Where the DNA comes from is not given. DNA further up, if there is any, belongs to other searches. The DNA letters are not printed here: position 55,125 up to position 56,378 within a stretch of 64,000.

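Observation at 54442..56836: Translationally coupled operon of three paralogous zinc-ribbon proteins sharing a (V/I)xY(L/V)PFW motif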

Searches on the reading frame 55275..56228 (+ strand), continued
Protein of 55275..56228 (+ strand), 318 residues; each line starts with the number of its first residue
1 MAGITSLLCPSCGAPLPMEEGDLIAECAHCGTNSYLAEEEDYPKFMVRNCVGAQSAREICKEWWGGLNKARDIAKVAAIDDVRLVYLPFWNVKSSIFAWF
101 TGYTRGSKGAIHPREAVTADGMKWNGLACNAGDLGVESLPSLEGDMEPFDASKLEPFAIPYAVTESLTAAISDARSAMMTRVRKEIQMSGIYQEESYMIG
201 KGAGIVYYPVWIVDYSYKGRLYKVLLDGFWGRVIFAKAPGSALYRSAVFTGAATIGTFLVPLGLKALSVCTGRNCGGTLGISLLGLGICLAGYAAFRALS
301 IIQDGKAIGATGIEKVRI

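Call 41: find_related_loci(query=A1, collection=genome_contigs, flank=7000)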
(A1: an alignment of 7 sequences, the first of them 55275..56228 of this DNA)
Query A1 (318 aa) in genome_contigs; peptide patterns used: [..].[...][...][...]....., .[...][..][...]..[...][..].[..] (x = any residue, [..] = any of these).
218 stretches matched a pattern; 188 encode a relative of the query (tblastn E <= 1e-3); the best 80 are kept; 80 distinct loci.
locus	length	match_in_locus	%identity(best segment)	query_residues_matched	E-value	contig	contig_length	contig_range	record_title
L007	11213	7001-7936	33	4-303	4e-53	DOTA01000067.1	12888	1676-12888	MAG TPA_asm: Chloroflexi bacterium isolate UBA11857 contig_98935, whole genome shotgun sequence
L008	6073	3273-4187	33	1-297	3e-51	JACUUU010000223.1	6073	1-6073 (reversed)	MAG: Anaerolineales bacterium isolate Kmv39 NODE_6075_length_6073_cov_5.448654, whole genome shotgun sequence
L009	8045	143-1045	32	4-297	4e-50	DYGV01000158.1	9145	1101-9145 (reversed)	MAG TPA_asm: Anaerolinea thermophila isolate BE2012_54_8 Afr_mines_BE2012_3124_length_9145_cov_3_426843, whole genome sh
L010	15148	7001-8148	30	1-297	8e-50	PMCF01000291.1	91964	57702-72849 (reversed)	MAG: Anaerolineae bacterium isolate fen_1063 73.20120700_E3M.207_contig_6610, whole genome shotgun sequence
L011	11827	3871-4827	32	7-310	3e-49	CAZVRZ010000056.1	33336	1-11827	MAG TPA_asm: uncultured Anaerolineaceae bacterium isolate SRP192927_co7_37 genome assembly, contig: NODE_2029_length_333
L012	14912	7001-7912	31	7-304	5e-51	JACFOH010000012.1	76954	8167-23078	MAG: Promineifilum sp. isolate BROCD045 NODE_359_length_76954_cov_18.135619, whole genome shotgun sequence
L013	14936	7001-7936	33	4-303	3e-49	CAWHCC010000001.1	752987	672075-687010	MAG: uncultured Chloroflexia bacterium isolate MFD03804.bin.1.193 genome assembly, contig: contig_23375, whole genome sh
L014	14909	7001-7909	31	3-297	8e-49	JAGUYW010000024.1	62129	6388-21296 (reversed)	MAG: Anaerolineales bacterium isolate DeMMO6_61 c_000000018217, whole genome shotgun sequence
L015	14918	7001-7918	33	4-297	1e-48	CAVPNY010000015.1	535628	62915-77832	MAG: uncultured Chloroflexia bacterium isolate MFD00032.bin.3.204 genome assembly, contig: contig_50487, whole genome sh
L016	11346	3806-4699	31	7-297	3e-48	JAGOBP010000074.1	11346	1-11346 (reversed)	MAG: Thermoflexales bacterium isolate Go_SlAct_bin_560 Go_SlAct_26928_length_11346_cov_6.359123, whole genome shotgun se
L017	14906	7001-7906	31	4-297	5e-48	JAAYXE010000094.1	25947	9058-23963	MAG: Chloroflexota bacterium isolate AS02xzSISU_56 24224_AS02, whole genome shotgun sequence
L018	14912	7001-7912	31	4-297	7e-48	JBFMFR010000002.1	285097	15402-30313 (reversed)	MAG: Chloroflexota bacterium isolate MAG276 MAG276_2, whole genome shotgun sequence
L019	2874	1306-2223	30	4-297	6e-48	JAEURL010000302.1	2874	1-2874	MAG: Anaerolineales bacterium isolate new MAG-276 k141_2967432, whole genome shotgun sequence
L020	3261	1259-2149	30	7-297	2e-47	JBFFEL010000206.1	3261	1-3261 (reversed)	MAG: Anaerolineales bacterium isolate Mix_mud13.2021.11.71 k141_1661891_length_3261_cov_11.4109, whole genome shotgun se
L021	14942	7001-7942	30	7-315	6e-47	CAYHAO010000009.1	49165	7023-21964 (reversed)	MAG TPA_asm: uncultured Methanomassiliicoccaceae archaeon isolate ERP119294_co1_233 genome assembly, contig: NODE_704_le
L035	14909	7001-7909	32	7-297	2e-44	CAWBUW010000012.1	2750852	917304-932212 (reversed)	MAG: uncultured Chloroflexia bacterium isolate MFD03899.bin.1.41 genome assembly, contig: contig_6931, whole genome shot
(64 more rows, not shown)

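Call 72: search_solved_structures(query=A2, max_evalue=10)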
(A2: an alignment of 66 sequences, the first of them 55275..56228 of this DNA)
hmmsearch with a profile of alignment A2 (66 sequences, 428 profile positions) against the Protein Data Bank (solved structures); distinct sequences matched with E-value up to 10: 53.
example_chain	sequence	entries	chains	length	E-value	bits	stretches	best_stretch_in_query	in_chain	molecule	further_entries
4qiw_P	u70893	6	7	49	0.0081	18.4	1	9-45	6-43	DNA-directed RNA polymerase subunit P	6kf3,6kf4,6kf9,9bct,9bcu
2kpi_A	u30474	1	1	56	0.011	18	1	5-49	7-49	Uncharacterized protein SCO3027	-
3wwl_A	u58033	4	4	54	0.012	17.8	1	10-40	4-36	Alpha-aminoadipate carrier protein LysW | OrfF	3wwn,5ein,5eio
9fhl_W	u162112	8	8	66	0.034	16.4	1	8-39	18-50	Small ribosomal subunit protein eS27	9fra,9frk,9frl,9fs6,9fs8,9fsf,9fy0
5k2m_E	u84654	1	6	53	0.044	16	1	9-39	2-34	Probable lysine biosynthesis protein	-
9egv_A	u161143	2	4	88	0.048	15.9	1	7-39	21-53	RanBP-type and C3HC4-type zinc finger-containing protein 1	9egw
6sw9_C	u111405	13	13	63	0.055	15.7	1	10-39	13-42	Zn-ribbon RNA-binding protein involved in translation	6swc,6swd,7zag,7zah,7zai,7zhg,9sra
9fny_A1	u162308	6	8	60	0.087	15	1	10-39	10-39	RNA-binding protein | Zn-ribbon RNA-binding protein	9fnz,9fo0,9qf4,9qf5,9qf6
9v21_sC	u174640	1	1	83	0.12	14.6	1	8-36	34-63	Small ribosomal subunit protein eS27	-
9v1j_sC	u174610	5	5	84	0.12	14.6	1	8-36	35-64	Small ribosomal subunit protein eS27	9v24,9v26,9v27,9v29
36ro_P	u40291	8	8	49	0.12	14.6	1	10-47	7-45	DNA-directed RNA polymerase subunit Rpo12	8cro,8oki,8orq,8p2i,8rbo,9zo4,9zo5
9e71_BY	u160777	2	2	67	0.14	14.3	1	7-37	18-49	Small ribosomal subunit protein eS27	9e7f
3j0k_L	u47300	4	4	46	0.15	14.3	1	9-40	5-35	DNA-directed RNA polymerases I, II, and III 7.7 kDa polypeptide | DNA-DIRECTED RNA POLYMERASES I, II, AND III SUBUNIT RPABC4, RPB12 | DNA-directed RNA polymeras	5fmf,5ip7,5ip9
3h0g_L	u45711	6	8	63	0.22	13.7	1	10-39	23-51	DNA-directed RNA polymerases I, II, and III subunit RPABC4 | RNA polymerase II subunit Rpb12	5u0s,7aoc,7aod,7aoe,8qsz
3g4s_Z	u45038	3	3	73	0.22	13.7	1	7-35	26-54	50S ribosomal protein L37Ae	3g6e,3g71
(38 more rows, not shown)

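Call 73: search_protein_families(library=pfam, proteins=[L011:5326-6513:+, L035:9719-12307:+], max_evalue=0.01)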
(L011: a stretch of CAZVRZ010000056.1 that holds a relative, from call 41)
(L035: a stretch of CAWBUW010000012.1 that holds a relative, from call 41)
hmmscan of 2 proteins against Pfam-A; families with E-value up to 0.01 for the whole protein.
L011:5326-6513:+ (396 aa): 4 families
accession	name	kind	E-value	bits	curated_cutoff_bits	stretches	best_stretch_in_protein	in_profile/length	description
PF13091.12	PLDc_2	-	1.7e-51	174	27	2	267-390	1-131/132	PLD-like domain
PF07894.18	SACK1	-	1.2e-12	48.4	21.4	2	171-229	213-270/274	Scaffolding anchor of CK1 domain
PF00614.28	PLDc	-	3.1e-07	30.6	21.9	1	337-359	2-24/28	Phospholipase D Active site motif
PF11495.14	Regulator_TrmB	-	7e-06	25.9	22.2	0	107-155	15-63/233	Archaeal transcriptional regulator TrmB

L035:9719-12307:+ (863 aa): 4 families
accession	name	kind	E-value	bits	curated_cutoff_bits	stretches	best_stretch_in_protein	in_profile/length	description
PF05872.18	HerA_C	-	9.8e-07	28.2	22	0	21-73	10-62/502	Helicase HerA-like C-terminal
PF01935.23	DUF87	-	7.5e-06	26.6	23.2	1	29-76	20-68/220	Helicase HerA, central domain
PF12846.13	AAA_10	-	0.00016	21.3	27.5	0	320-385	237-300/362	AAA-like domain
PF10412.15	TrwB_AAD_bind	-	0.0027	17.1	20.5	1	31-74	14-57/387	Type IV secretion-system coupling protein DNA-binding domain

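Call 88: search_protein_families(library=padloc, proteins=[L011:5326-6513:+, L035:9719-12307:+, L001:3692-5095:+], max_evalue=0.01)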
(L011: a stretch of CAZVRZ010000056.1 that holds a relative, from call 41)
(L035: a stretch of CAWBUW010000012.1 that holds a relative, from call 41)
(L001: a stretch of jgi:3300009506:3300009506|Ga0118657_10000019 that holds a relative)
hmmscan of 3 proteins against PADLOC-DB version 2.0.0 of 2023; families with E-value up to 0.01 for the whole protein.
L011:5326-6513:+ (396 aa): 28 families (the best 25 are shown)
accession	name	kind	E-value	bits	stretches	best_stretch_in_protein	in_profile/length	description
PDLC02614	DrmC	-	1e-23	81.9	2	266-381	25-142/153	DrmC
PDLC02588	DrmC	-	8.6e-19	66.2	2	259-380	101-233/256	DrmC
PDLC02612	DrmC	-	5.4e-17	60.1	2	263-391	93-225/235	DrmC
PDLC02609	DrmC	-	1.6e-16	59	2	269-381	103-223/241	DrmC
PDLC02606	DrmC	-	5.1e-16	56.9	2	261-381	33-164/182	DrmC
PDLC03922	MkoB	-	2.6e-14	51.4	2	286-386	504-598/610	-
PDLC02585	DrmC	-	5.7e-14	50.3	1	262-384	105-238/253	DrmC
PDLC02607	DrmC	-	3.2e-12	44.3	1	263-391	111-254/265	DrmC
PDLC02605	DrmC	-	3.8e-12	44.4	0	263-390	116-259/270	DrmC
PDLC02901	DpdK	-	4.8e-12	43.9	2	130-228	70-169/173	DpdK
PDLC02597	DrmC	-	2e-11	42.3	1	263-381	97-226/242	DrmC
PDLC02587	DrmC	-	2.9e-11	40.9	2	339-390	204-255/267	DrmC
PDLC03924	MkoC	-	1.6e-09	34.5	1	266-380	996-1122/1136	-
PDLC02595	DrmC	-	8.5e-09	33.5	1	263-370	117-239/269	DrmC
PDLC02589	DrmC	-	1.1e-08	32.6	1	334-387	198-250/264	DrmC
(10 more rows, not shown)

L035:9719-12307:+ (863 aa): 11 families
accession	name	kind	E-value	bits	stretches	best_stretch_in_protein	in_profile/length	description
PDLC04140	mad8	-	3.3e-16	57.7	1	28-394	19-259/314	mads_8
PDLC04105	HerA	-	6.5e-14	49.4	2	305-408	404-508/576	-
PDLC04103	HerA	-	1.4e-07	28.3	1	353-395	474-516/579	-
PDLC01055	HerA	-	9.6e-07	26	0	10-55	135-180/532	Type III coevolved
PDLC04100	HerA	-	5.9e-06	23.2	1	350-397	470-517/580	-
PDLC02185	HerA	-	3.8e-05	20.6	1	350-398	476-524/585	-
PDLC04104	HerA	-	3.8e-05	20.6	1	306-407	205-308/379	-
PDLC04106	HerA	-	0.0013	15.3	1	341-397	534-590/667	-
PDLC03859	LmuB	-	0.0017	15.6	1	705-815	371-485/611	-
PDLC02188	HerA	-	0.0048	13.8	0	326-396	430-503/578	-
PDLC04886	PDC-S06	-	0.0093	12.8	0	693-818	276-405/727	-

L001:3692-5095:+ (468 aa): 2 families
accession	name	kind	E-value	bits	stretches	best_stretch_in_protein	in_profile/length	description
PDLC05059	PDC-S64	-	1.9e-05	21.8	1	120-227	200-307/339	-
PDLC01691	Cas12f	-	2.6e-05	22.3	1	62-147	247-315/332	CAS-V-F; effector__SPE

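Call 89: search_protein_families(library=phrogs, proteins=[window:55275-56228:+], max_evalue=0.01)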
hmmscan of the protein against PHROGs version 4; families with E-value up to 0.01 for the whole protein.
window:55275-56228:+ (318 aa): 0 families

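Call 94: find_related_loci(query=A1, collection=viral_contigs, flank=5000)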
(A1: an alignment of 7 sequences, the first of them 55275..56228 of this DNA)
Query A1 (318 aa) in viral_contigs; peptide patterns used: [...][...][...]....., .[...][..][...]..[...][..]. (x = any residue, [..] = any of these).
43 stretches matched a pattern, but none encodes a relative of the query by tblastn (E <= 1e-3).
